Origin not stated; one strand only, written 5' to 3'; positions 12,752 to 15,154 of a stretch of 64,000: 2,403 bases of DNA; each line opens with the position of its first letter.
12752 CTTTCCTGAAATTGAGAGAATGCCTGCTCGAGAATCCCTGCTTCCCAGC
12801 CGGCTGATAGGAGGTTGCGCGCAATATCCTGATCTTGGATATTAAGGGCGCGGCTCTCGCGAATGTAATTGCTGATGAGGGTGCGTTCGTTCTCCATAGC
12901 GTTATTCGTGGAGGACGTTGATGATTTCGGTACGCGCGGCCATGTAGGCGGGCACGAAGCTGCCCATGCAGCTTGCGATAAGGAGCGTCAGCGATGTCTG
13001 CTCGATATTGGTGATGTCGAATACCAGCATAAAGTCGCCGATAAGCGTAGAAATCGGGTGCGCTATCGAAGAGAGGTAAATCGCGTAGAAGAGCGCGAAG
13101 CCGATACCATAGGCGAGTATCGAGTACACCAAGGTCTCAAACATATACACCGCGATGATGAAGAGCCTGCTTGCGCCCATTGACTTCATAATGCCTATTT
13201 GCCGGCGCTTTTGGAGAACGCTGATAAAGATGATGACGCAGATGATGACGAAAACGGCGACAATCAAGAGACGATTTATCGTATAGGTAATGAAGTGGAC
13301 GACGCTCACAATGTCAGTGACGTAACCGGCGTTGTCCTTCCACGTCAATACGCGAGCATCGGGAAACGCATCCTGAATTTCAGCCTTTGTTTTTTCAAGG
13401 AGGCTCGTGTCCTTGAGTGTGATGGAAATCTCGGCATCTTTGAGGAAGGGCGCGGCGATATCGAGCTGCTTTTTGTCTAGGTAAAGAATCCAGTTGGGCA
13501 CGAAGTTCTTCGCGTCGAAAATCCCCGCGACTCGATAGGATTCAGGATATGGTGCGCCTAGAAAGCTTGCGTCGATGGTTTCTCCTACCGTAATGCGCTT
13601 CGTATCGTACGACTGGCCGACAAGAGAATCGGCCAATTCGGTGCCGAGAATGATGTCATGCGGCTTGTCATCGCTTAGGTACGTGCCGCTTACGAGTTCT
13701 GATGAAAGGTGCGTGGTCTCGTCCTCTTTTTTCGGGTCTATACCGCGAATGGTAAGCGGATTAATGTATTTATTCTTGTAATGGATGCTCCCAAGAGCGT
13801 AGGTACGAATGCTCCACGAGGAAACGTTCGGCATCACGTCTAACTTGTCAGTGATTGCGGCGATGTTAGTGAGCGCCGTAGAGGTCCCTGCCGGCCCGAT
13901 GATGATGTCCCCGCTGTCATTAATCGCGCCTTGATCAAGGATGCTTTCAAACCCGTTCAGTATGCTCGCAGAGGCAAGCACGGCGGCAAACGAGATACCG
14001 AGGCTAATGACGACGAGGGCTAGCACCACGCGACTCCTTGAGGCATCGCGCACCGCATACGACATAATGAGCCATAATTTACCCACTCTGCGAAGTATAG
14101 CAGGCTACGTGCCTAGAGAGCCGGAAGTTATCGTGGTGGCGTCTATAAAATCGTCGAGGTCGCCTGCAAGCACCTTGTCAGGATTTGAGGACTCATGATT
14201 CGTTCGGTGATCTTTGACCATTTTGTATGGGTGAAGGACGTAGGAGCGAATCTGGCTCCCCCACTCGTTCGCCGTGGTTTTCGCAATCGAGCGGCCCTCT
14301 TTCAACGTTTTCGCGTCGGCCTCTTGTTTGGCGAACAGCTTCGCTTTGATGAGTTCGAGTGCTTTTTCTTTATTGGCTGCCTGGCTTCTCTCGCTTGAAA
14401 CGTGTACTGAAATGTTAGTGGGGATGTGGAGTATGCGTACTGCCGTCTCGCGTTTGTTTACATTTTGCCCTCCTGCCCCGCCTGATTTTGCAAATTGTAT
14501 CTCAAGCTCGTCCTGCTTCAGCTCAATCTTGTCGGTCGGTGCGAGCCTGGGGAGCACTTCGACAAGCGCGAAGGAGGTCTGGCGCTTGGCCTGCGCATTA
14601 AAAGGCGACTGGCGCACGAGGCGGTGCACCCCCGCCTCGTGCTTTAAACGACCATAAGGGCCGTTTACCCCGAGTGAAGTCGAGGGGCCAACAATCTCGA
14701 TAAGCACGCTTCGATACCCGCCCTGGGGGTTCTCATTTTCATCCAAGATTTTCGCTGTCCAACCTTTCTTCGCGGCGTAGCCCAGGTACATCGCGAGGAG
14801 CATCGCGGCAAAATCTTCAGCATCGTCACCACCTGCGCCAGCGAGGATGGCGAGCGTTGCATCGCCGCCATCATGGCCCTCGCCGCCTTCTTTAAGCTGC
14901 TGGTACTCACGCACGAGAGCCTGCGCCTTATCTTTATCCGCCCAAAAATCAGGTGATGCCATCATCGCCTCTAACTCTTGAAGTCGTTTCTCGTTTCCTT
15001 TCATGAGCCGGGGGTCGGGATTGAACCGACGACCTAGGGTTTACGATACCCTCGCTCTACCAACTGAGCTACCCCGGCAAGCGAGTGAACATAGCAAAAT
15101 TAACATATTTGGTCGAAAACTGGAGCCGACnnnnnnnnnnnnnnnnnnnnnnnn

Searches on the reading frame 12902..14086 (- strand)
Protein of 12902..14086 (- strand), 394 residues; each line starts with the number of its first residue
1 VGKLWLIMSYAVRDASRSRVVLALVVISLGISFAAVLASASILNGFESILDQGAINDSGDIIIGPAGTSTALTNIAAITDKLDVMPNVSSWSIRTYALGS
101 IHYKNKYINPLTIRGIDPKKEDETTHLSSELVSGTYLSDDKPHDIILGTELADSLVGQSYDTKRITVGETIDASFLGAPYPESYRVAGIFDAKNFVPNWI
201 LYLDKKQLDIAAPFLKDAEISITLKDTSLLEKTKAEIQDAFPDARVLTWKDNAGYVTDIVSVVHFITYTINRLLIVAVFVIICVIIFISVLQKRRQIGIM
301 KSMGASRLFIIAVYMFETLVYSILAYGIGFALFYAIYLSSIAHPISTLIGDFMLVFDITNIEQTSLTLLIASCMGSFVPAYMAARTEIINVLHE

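Call 54: search_protein_families(library=pfam, proteins=[window:12902-14086:-], max_evalue=0.001)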
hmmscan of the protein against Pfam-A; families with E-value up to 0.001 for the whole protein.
window:12902-14086:- (394 aa): 2 families
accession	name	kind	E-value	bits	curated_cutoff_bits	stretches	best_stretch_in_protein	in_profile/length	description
PF12704.14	MacB_PCD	-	3.9e-13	50.6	27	1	23-239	2-206/207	MacB-like periplasmic core domain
PF02687.27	FtsX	-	6.3e-12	46.1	25.5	1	273-387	6-119/120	FtsX-like permease C-terminal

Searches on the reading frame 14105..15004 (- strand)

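Call 54: search_protein_families(library=pfam, proteins=[window:14105-15004:-], max_evalue=0.001)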
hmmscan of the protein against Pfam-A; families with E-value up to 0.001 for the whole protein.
window:14105-15004:- (299 aa): 3 families
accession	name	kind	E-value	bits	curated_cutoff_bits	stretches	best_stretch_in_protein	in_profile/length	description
PF03462.23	PCRF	-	3.5e-37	128.5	24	1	44-148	97-194/194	PCRF domain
PF00472.26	RF-1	-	9.1e-34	116.3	35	1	159-267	4-116/116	RF-1 domain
PF16326.10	ABC_tran_CTD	-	0.00052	20.6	32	1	5-39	21-55/69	ABC transporter C-terminal domain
